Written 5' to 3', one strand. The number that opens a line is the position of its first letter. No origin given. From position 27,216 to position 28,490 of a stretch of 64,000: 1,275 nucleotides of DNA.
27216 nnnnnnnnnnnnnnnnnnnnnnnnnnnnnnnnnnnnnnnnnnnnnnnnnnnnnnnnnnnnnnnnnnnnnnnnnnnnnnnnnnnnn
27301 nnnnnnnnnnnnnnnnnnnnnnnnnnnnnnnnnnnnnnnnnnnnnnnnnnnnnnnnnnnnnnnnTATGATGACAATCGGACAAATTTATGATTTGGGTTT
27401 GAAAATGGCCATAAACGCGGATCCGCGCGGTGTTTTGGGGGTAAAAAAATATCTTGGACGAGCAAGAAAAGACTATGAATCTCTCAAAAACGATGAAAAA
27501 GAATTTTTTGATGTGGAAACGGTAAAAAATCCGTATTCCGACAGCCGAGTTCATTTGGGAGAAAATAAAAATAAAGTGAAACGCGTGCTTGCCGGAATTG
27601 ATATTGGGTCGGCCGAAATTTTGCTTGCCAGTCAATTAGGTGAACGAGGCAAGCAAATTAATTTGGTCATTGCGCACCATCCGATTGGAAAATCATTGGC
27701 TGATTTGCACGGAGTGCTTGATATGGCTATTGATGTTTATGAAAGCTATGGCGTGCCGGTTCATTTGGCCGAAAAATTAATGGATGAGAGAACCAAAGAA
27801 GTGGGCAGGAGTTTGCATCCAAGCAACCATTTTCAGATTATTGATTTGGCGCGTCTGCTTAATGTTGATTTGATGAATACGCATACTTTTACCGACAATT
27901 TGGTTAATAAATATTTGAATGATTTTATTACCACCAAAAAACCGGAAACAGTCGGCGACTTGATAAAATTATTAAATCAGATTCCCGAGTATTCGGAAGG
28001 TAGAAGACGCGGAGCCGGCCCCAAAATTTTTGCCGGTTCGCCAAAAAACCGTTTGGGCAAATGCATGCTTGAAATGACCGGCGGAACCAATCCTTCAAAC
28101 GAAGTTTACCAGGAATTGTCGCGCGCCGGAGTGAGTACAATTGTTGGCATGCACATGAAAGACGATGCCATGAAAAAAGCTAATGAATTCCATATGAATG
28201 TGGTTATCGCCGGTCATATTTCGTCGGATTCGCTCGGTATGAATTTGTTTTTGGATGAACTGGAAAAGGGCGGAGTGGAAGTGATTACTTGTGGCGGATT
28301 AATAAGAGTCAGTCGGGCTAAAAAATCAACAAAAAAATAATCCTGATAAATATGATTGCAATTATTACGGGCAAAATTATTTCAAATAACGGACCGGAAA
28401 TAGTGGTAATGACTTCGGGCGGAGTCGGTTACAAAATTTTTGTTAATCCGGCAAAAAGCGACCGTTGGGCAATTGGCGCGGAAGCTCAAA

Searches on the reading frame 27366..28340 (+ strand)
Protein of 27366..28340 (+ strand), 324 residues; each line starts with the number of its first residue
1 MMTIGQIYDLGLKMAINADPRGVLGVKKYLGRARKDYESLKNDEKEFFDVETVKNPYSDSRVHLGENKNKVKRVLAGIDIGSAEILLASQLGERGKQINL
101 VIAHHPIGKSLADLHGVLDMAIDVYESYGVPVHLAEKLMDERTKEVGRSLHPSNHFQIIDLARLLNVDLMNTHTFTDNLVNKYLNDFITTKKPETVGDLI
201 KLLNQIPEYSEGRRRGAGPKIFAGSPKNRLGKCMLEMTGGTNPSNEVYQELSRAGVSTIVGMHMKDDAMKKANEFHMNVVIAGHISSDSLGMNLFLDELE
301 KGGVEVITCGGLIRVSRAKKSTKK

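Call 16: search_protein_families(library=pfam, proteins=[window:27366-28340:+], max_evalue=0.0001)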
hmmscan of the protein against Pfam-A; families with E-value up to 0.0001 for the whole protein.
window:27366-28340:+ (324 aa): 1 family
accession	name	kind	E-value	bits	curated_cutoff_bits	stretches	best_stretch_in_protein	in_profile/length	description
PF01784.24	DUF34_NIF3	-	9.9e-07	29.1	23.4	0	245-306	181-247/256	Duf34/NIF3 (NGG1p interacting factor 3)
